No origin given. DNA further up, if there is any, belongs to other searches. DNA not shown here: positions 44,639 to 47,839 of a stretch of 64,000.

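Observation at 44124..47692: Alpha/beta hydrolase translationally coupled to a UvrD helicase carrying an internal DEDDh exonuclease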

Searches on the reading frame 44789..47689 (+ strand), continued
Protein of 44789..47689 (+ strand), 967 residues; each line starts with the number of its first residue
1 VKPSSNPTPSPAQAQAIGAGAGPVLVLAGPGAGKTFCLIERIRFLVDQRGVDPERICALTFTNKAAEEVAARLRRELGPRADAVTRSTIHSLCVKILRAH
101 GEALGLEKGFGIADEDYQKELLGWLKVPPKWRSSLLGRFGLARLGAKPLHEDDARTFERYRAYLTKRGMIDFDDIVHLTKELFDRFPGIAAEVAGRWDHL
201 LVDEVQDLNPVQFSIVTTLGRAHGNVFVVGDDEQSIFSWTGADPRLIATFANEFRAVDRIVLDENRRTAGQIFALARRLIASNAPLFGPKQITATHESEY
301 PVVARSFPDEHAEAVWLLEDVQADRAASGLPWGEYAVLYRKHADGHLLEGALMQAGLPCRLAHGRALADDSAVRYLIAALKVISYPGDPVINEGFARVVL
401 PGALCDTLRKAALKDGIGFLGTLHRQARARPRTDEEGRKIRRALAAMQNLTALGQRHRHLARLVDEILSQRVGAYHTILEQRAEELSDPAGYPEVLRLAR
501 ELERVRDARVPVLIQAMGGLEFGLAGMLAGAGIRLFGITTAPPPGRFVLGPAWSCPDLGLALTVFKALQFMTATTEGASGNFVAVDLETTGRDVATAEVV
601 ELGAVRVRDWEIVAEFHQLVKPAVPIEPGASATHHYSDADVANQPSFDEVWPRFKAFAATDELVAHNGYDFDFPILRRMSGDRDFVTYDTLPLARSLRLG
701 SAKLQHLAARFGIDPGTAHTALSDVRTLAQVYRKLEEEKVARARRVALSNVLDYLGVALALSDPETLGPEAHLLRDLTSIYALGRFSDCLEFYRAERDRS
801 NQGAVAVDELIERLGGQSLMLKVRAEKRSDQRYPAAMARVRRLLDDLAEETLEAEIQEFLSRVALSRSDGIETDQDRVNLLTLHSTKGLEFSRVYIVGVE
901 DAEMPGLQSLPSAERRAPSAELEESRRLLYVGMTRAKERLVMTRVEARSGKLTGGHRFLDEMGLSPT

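Call 41: find_encoding_contigs(protein=P0391, flank=10000, max_places=3)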
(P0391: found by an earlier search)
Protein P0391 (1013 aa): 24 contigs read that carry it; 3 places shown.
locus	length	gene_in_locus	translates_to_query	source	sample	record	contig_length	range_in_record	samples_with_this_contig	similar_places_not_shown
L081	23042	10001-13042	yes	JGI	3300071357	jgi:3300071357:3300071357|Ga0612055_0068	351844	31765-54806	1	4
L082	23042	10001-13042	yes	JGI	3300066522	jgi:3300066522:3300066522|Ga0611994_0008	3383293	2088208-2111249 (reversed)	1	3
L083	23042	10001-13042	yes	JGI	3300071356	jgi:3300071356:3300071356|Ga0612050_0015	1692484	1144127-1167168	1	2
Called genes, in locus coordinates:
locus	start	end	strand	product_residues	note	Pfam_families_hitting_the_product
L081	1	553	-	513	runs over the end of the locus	PF00117:GATase, PF07722:Peptidase_C26 (faint), PF02540:NAD_synthase (weak), PF03054:tRNA_Me_trans (faint), PF00958:GMP_synt_C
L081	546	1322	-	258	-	PF01975:SurE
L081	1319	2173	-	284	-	PF17848:Zn_ribbon_ACC, PF01039:Carboxyl_trans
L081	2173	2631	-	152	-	PF00583:Acetyltransf_1, PF13673:Acetyltransf_10, PF12746:GNAT_acetyltran (weak), PF13508:Acetyltransf_7, PF08445:FR47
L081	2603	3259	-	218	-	PF00814:TsaD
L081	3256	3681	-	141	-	PF02367:TsaE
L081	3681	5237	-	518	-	PF00072:Response_reg, PF08665:PglZ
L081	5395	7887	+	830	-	-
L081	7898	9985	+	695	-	PF00912:Transgly, PF00905:Transpeptidase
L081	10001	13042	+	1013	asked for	PF00580:UvrD-helicase, PF13086:AAA_11 (faint), PF13245:AAA_19, PF13361:UvrD_C, PF00929:RNase_T, PF13538:UvrD_C_2 (faint)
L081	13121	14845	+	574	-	PF22461:SLBB_2 (faint), PF10531:SLBB (weak)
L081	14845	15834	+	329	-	PF02706:Wzz, PF13807:GNVR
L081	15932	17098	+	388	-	PF01943:Polysacc_synt, PF13440:Polysacc_synt_3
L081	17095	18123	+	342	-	PF00535:Glycos_transf_2 (weak), PF13641:Glyco_tranf_2_3 (faint)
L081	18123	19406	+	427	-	-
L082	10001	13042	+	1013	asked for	PF00580:UvrD-helicase, PF13086:AAA_11 (faint), PF13245:AAA_19, PF13361:UvrD_C, PF00929:RNase_T, PF13538:UvrD_C_2 (faint)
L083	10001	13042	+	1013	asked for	PF00580:UvrD-helicase, PF13086:AAA_11 (faint), PF13245:AAA_19, PF13361:UvrD_C, PF00929:RNase_T, PF13538:UvrD_C_2 (faint)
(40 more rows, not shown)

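Call 42: find_encoding_contigs(protein=P0401, flank=10000, max_places=1)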
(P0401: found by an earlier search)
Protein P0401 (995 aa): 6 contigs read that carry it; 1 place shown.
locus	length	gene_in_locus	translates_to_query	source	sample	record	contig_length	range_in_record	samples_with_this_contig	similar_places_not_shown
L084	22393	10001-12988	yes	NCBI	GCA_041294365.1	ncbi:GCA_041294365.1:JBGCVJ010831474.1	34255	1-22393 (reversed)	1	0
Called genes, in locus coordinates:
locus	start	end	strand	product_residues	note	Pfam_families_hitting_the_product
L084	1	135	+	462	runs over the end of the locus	PF01225:Mur_ligase, PF08245:Mur_ligase_M, PF02875:Mur_ligase_C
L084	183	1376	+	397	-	PF01098:FTSW_RODA_SPOVE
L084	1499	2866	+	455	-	PF01225:Mur_ligase, PF08245:Mur_ligase_M, PF02875:Mur_ligase_C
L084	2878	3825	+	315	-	PF01565:FAD_binding_4, PF02873:MurB_C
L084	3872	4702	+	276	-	PF08478:POTRA_1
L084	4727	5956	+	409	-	PF11104:PilM_2 (faint), PF14450:FtsA, PF02491:SHS2_FTSA, PF06723:MreB_Mbl, PF06277:EutA (weak), PF14450:FtsA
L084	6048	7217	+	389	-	PF00091:Tubulin, PF12327:FtsZ_C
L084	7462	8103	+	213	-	PF00300:His_Phos_1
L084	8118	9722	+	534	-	-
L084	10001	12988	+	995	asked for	PF00580:UvrD-helicase, PF01443:Viral_helicase1 (faint), PF13086:AAA_11 (weak), PF13245:AAA_19, PF13361:UvrD_C, PF00929:RNase_T, PF13361:UvrD_C, PF13538:UvrD_C_2 (weak)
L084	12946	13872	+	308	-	PF00149:Metallophos, PF12850:Metallophos_2 (faint)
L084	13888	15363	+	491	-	PF00370:FGGY_N, PF02782:FGGY_C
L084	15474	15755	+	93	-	PF13145:Rotamase_2 (weak), PF13616:Rotamase_3, PF00639:Rotamase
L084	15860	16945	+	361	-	PF04616:Glyco_hydro_43 (faint), PF13088:BNR_2, PF02012:BNR (faint)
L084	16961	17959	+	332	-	PF00107:ADH_zinc_N, PF13602:ADH_zinc_N_2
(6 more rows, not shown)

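Call 43: find_encoding_contigs(protein=P0299, flank=10000, max_places=1)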
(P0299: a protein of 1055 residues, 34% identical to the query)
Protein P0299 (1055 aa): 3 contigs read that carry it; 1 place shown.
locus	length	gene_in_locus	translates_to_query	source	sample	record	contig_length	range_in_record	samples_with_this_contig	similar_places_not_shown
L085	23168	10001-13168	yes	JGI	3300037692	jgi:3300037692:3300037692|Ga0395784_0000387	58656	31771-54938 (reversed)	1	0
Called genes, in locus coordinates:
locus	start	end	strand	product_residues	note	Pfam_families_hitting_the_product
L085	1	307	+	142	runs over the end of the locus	-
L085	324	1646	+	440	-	PF25919:BSH_CusB (faint), PF25917:BSH_RND (weak), PF25973:BSH_CzcB (faint), PF25881:HH_YBHG, PF25954:Beta-barrel_RND_2, PF25990:Beta-barrel_YknX (weak), PF25967:RND-MFP_C (weak), PF25989:YknX_C (weak)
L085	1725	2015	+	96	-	-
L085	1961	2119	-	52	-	-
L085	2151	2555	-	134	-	PF00293:NUDIX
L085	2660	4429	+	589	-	PF05833:NFACT_N, PF05670:NFACT-R_1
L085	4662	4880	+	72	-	PF00313:CSD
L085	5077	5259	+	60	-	-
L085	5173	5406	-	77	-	-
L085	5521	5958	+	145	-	-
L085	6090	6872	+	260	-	PF01311:Bac_export_1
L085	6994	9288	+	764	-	PF22148:Fervidolysin_NPro-like (weak), PF00082:Peptidase_S8, PF04151:PPC (weak)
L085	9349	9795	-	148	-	-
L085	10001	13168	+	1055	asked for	PF00580:UvrD-helicase, PF01443:Viral_helicase1 (faint), PF13245:AAA_19, PF13604:AAA_30 (faint), PF13361:UvrD_C, PF00929:RNase_T, PF16473:Rv2179c-like (weak), PF13538:UvrD_C_2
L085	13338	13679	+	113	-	PF02686:GatC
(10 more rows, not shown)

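Call 44: find_encoding_contigs(protein=P0419, flank=10000, max_places=1)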
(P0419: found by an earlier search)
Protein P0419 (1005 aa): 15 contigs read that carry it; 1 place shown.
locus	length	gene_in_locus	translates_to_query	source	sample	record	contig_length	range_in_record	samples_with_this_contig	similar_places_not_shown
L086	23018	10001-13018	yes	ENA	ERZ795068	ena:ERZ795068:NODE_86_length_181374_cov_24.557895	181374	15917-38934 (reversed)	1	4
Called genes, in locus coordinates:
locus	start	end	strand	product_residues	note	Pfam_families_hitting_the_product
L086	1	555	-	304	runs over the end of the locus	PF12911:OppC_N, PF00528:BPD_transp_1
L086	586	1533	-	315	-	PF19300:BPD_transp_1_N, PF00528:BPD_transp_1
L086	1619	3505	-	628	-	PF00496:SBP_bac_5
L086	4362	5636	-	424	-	PF05977:MFS_3, PF07690:MFS_1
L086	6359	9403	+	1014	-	PF00580:UvrD-helicase, PF13245:AAA_19, PF13401:AAA_22 (faint), PF13604:AAA_30 (faint), PF13361:UvrD_C, PF00929:RNase_T, PF13538:UvrD_C_2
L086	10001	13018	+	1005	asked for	PF00580:UvrD-helicase, PF13245:AAA_19, PF13361:UvrD_C, PF00929:RNase_T, PF13538:UvrD_C_2 (faint)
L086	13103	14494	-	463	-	PF01266:DAO (faint), PF01494:FAD_binding_3 (faint), PF03486:HI0933_like (faint), PF07992:Pyr_redox_2, PF12831:FAD_oxidored (faint), PF13738:Pyr_redox_3, PF00070:Pyr_redox, PF02852:Pyr_redox_dim, +2 more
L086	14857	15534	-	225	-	PF03167:UDG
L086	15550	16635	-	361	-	PF13489:Methyltransf_23 (weak), PF08241:Methyltransf_11, PF13649:Methyltransf_25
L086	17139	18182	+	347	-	PF01073:3Beta_HSD, PF01370:Epimerase, PF02719:Polysacc_synt_2, PF04321:RmlD_sub_bind, PF05368:NmrA (faint), PF13460:NAD_binding_10, PF16363:GDP_Man_Dehyd, PF07993:NAD_binding_4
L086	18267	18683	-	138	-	PF01243:PNPOx_N, PF12900:Pyridox_ox_2 (weak)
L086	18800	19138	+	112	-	PF01329:Pterin_4a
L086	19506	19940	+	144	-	-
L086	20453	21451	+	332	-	PF01370:Epimerase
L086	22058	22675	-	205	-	PF00440:TetR_N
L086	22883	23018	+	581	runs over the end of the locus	PF00664:ABC_membrane, PF00005:ABC_tran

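Call 46: list_cluster_members(proteins=[P0309, P0313, P0314, P0322, P0323, P0325, P0327, P0330, P0335, P0344])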
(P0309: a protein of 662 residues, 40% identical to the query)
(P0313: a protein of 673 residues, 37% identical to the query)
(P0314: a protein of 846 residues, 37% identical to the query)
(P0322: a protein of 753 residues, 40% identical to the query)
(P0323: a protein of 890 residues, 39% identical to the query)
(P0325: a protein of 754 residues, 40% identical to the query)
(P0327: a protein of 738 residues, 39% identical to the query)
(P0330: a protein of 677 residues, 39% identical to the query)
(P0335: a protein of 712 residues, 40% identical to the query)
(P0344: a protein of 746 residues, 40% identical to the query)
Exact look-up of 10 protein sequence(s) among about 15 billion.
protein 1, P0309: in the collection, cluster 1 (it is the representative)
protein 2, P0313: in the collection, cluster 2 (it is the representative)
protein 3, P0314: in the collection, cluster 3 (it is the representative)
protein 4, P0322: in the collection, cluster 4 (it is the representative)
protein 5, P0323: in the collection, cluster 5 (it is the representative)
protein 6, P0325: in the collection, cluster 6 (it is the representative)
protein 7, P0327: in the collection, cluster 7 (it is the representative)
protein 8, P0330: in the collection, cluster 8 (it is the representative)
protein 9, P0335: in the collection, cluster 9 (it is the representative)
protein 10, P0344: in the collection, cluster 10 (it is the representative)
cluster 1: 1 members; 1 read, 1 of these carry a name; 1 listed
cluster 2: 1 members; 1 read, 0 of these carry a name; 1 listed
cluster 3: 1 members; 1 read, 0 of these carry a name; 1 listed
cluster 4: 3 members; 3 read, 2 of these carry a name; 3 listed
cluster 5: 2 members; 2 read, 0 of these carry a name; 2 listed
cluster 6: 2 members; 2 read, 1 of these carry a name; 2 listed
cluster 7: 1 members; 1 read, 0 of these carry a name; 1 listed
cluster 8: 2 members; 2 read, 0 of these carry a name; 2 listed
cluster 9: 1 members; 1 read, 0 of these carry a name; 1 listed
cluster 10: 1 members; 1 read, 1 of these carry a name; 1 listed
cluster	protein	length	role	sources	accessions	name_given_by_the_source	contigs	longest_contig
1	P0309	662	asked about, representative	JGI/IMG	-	DNA helicase-2/ATP-dependent DNA helicase PcrA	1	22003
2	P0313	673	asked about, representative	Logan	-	-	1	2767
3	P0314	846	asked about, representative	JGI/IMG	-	-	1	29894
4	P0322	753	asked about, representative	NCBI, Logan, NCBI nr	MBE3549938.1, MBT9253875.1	MAG: UvrD-helicase domain-containing protein [Brockia lithotrophica] | UvrD-helicase domain-containing protein [Brockia lithotrophica]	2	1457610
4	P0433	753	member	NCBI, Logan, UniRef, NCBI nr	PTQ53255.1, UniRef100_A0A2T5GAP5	MAG: ATP-dependent DNA helicase UvrD/PcrA [Brockia lithotrophica] | DNA 3'-5' helicase n=1 Tax=Brockia lithotrophica TaxID=933949 RepID=A0A2T5GAP5_9BACL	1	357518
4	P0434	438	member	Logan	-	-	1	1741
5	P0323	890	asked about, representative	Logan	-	-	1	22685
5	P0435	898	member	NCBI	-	-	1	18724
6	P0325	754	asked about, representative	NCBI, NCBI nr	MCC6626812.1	MAG: UvrD-helicase domain-containing protein [Chloroflexi bacterium] | UvrD-helicase domain-containing protein [Chloroflexota bacterium]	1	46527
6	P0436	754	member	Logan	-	-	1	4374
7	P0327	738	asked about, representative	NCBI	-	-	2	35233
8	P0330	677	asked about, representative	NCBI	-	-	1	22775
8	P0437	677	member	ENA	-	-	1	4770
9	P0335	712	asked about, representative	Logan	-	-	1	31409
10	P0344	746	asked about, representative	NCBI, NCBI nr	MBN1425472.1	UvrD-helicase domain-containing protein [Candidatus Fermentibacteria bacterium]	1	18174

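Call 49: search_protein_families(library=pfam, proteins=[L054:12974-14323:+, L054:14295-15023:+, L066:12955-13530:+, L020:13710-14495:+], max_evalue=0.001)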
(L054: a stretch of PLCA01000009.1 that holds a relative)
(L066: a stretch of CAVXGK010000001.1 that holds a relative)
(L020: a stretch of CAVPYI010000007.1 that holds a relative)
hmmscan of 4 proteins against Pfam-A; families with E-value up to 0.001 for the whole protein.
L054:12974-14323:+ (450 aa): 0 families

L054:14295-15023:+ (243 aa): 6 families
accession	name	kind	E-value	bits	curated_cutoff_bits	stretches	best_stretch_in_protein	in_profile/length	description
PF20408.4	Abhydrolase_11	-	1e-52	179.2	27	1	52-240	3-192/193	Alpha/beta hydrolase domain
PF01738.24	DLH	-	2.8e-09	37.3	21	1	113-224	88-198/217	Dienelactone hydrolase family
PF12146.15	Hydrolase_4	-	4.4e-07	29.9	27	0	168-216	186-235/239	Serine aminopeptidase, S33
PF00561.26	Abhydrolase_1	-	2.4e-06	27.9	25.8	1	53-142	2-89/245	alpha/beta hydrolase fold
PF12697.13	Abhydrolase_6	-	7e-06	27.3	26.3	0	54-170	1-110/217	Alpha/beta hydrolase family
PF12695.13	Abhydrolase_5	-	2.7e-05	24.5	27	1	121-215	56-142/164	Alpha/beta hydrolase family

L066:12955-13530:+ (192 aa): 6 families
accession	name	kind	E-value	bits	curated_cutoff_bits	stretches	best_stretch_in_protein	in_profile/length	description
PF20408.4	Abhydrolase_11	-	1.8e-51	175.1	27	1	4-188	8-191/193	Alpha/beta hydrolase domain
PF12146.15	Hydrolase_4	-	1.7e-07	31.3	27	0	15-101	20-108/239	Serine aminopeptidase, S33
PF01738.24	DLH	-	4.2e-06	27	21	1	70-170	97-194/217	Dienelactone hydrolase family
PF00561.26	Abhydrolase_1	-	4.7e-05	23.6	25.8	0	4-90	6-89/245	alpha/beta hydrolase fold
PF12695.13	Abhydrolase_5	-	9.5e-05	22.7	27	1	71-163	58-141/164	Alpha/beta hydrolase family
PF12697.13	Abhydrolase_6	-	0.00044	21.4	26.3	0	4-117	4-108/217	Alpha/beta hydrolase family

L020:13710-14495:+ (262 aa): 1 family
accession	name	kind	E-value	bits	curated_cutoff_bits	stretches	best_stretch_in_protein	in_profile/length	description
PF20408.4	Abhydrolase_11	-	6.2e-48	163.5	27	1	67-254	3-188/193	Alpha/beta hydrolase domain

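Call 69: fold_search(model_id=the predicted structure, library=viral)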
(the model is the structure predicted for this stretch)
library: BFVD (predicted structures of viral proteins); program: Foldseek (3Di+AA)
matches with E <= 10: 1078; with E <= 0.001: 130
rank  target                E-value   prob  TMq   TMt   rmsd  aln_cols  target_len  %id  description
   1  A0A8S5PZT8            5.0e-24  1.00  0.44  0.53  15.1       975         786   15  DNA 3'-5' helicase [Myoviridae sp. ctXwe21]
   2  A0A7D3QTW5            2.1e-17  1.00  0.28  0.24  30.0      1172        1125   11  DNA 3'-5' helicase [Fadolivirus FV1/VV64]
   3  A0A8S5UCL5            3.0e-17  1.00  0.36  0.62  19.0       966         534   14  REP HELICASE [Siphoviridae sp. ctgN495]
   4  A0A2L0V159            1.3e-15  1.00  0.29  0.54   6.6       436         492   25  (no name in the UniProt tables at hand)
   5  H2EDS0                1.5e-15  1.00  0.27  0.25  28.8      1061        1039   12  DNA 3'-5' helicase [Moumouvirus sp. 'Monve']
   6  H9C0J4                2.5e-13  1.00  0.29  0.55   7.5       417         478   20  (no name in the UniProt tables at hand)
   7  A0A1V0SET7            5.1e-13  1.00  0.26  0.35   6.9       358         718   17  DNA 3'-5' helicase [Hokovirus HKV1]
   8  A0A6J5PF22            7.3e-13  1.00  0.27  0.59   4.8       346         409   24  DNA 3'-5' helicase [uncultured Caudovirales phage]
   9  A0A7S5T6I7            5.1e-12  1.00  0.29  0.53  13.7       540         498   18  (no name in the UniProt tables at hand)
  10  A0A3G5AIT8            5.6e-12  1.00  0.27  0.26   6.4       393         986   20  DNA 3'-5' helicase [Sylvanvirus sp.]
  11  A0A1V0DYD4            3.1e-11  1.00  0.32  0.52  17.1      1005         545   13  ATP-dependent DNA helicase [Dinoroseobacter phage vB_DshS-R5C]
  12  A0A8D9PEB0            3.4e-11  1.00  0.35  0.55  17.9      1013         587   10  Helicase [Bacteriophage sp.]
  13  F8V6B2                1.0e-10  1.00  0.26  0.38   5.9       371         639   16  DNA 3'-5' helicase [Acanthamoeba polyphaga mimivirus]
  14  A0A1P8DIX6            4.8e-10  1.00  0.16  0.75   3.0       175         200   26  (no name in the UniProt tables at hand)
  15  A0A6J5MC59            2.7e-09  1.00  0.25  0.34  22.5       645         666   12  DNA 3'-5' helicase [uncultured Caudovirales phage]
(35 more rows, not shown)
